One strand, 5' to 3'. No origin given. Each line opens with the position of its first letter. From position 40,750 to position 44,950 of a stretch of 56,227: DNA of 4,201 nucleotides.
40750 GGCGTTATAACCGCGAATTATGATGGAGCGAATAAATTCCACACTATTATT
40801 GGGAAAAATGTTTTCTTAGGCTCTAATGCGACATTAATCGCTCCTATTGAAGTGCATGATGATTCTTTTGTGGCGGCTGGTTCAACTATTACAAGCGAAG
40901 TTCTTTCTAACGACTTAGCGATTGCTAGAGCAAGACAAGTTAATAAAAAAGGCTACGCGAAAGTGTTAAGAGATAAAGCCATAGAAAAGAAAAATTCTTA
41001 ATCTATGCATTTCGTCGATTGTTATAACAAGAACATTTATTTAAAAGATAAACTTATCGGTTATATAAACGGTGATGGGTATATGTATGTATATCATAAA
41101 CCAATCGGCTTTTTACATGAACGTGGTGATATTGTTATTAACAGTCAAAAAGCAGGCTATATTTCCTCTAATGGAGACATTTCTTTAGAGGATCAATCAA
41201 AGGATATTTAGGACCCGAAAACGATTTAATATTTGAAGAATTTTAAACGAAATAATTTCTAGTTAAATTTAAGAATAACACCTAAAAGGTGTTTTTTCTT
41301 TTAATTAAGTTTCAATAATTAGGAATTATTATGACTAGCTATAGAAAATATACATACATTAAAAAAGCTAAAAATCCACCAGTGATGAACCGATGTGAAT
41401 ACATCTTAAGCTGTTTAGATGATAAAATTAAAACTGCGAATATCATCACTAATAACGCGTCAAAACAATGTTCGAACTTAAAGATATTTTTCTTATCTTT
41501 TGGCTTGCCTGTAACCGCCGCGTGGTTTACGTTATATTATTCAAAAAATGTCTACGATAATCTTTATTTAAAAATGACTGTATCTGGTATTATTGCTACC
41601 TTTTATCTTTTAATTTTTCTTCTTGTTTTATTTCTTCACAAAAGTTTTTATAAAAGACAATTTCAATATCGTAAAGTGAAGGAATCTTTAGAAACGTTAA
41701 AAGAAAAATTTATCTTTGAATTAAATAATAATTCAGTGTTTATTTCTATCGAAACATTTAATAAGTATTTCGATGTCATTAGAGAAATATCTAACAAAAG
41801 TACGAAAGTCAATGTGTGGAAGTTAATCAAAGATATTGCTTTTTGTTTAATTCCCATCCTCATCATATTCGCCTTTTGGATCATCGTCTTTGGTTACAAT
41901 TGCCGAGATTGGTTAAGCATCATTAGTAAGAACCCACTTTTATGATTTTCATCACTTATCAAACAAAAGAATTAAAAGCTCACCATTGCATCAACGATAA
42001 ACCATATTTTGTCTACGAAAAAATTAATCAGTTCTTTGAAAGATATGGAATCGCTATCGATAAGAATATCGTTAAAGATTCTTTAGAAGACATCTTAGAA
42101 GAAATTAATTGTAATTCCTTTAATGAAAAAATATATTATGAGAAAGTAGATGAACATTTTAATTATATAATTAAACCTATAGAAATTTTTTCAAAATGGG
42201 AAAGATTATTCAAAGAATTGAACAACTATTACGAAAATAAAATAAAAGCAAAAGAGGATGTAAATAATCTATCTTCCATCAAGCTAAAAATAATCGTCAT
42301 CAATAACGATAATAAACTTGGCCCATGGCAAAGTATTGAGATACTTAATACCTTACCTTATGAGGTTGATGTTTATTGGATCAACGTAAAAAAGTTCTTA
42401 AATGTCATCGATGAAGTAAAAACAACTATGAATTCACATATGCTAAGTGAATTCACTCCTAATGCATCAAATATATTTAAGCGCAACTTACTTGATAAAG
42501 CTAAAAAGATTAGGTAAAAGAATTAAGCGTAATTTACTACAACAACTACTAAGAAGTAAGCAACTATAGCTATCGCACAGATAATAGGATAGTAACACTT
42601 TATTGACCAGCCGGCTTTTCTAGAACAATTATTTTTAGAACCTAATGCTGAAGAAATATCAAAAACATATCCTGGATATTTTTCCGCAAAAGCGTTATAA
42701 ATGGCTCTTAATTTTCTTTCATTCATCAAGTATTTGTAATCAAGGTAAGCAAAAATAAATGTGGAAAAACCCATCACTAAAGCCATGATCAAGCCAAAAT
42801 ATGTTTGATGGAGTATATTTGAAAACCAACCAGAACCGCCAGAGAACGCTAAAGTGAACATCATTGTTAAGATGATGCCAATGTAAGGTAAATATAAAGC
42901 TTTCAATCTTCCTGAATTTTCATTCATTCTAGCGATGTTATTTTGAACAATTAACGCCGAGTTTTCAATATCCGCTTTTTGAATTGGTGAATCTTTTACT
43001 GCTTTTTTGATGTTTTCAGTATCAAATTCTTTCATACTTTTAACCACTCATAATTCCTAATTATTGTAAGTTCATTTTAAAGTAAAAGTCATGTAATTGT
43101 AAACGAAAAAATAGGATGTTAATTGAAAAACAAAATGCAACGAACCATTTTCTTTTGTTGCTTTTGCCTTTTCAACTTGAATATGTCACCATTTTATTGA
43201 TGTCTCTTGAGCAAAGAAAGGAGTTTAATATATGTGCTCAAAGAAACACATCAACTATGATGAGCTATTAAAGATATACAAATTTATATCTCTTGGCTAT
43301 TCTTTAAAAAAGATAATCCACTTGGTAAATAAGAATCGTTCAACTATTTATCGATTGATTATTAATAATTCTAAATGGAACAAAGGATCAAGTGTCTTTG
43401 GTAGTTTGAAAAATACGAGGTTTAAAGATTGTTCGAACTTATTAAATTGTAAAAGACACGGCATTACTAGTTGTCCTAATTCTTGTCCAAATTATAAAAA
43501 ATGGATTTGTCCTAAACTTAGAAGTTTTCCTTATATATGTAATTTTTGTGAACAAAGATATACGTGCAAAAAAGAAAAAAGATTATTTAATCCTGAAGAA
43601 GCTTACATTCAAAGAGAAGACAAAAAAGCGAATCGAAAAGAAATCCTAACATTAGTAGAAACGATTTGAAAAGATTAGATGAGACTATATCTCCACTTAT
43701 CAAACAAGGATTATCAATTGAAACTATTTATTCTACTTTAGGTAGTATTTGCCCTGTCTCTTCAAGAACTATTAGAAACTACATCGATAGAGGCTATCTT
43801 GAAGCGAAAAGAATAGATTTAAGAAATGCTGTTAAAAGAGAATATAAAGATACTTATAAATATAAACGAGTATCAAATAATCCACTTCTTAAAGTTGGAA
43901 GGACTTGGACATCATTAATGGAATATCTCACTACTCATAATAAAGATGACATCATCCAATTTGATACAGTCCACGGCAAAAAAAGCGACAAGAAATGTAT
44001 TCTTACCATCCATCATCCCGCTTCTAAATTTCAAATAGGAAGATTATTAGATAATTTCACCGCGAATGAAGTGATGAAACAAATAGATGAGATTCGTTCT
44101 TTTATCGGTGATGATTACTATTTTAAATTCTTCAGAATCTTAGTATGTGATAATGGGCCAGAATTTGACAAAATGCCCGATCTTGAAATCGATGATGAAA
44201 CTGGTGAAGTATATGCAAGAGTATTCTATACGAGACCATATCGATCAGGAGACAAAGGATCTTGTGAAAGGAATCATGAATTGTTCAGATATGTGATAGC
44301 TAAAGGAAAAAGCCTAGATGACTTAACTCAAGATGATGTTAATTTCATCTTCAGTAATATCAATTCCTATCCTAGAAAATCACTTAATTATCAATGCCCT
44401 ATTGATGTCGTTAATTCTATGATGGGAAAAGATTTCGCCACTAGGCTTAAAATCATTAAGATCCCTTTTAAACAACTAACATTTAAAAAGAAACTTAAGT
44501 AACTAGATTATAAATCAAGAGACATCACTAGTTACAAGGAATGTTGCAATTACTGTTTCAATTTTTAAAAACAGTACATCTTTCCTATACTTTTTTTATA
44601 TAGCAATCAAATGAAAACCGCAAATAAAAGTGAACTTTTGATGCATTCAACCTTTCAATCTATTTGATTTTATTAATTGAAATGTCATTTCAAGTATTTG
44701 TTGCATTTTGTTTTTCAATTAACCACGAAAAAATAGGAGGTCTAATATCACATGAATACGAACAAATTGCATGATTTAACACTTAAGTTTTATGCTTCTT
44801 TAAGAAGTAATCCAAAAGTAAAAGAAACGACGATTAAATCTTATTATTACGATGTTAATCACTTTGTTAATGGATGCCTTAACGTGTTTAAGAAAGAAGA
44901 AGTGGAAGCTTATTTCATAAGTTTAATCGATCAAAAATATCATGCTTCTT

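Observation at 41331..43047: Uncharacterised cassette: two similarly built 3-TM proteins flanking a 191-aa soluble protein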

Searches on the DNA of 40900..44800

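Call 99: search_rna_families(source=window, start=40900, end=44800, threshold=evalue, max_evalue=1)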
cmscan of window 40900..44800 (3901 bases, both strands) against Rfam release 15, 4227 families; matches with E-value up to 1: 2.
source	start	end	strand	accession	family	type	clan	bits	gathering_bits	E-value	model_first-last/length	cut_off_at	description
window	41787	41836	-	RF00273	SNORD59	Gene; snRNA; snoRNA; CD-box;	CL00065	22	45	0.44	1-73/73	no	Small nucleolar RNA SNORD59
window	43121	43178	-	RF01803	GABA3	Cis-reg;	-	19.5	57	0.89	1-54/54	no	Editing element of GABA-3 exon 9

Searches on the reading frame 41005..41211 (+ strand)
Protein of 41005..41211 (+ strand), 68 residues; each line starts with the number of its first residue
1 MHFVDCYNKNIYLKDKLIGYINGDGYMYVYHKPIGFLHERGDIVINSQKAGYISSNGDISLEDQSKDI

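Call 6: search_protein_families(library=pfam, proteins=[window:41005-41211:+], max_evalue=1)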
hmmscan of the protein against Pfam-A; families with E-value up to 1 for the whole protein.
window:41005-41211:+ (68 aa): 1 family
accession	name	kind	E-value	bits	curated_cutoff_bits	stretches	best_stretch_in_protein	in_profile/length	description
PF21785.3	Bflower_2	-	0.055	13.8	38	1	16-59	42-83/112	5-fold beta-flower protein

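Call 7: search_protein_families(library=padloc, proteins=[window:41005-41211:+], max_evalue=1)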
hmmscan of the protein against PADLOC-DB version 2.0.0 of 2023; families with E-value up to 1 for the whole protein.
window:41005-41211:+ (68 aa): 0 families

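Call 8: search_protein_families(library=ncbifam, proteins=[window:41005-41211:+], max_evalue=1)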
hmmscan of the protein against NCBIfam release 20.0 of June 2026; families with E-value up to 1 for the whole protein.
window:41005-41211:+ (68 aa): 0 families

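Call 10: search_protein_families(library=phrogs, proteins=[window:41005-41211:+], max_evalue=1)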
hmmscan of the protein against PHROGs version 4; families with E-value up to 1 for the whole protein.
window:41005-41211:+ (68 aa): 1 family
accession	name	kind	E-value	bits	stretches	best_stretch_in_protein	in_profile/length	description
phrog_24093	-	unknown function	0.33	12.5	0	18-32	35-49/79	-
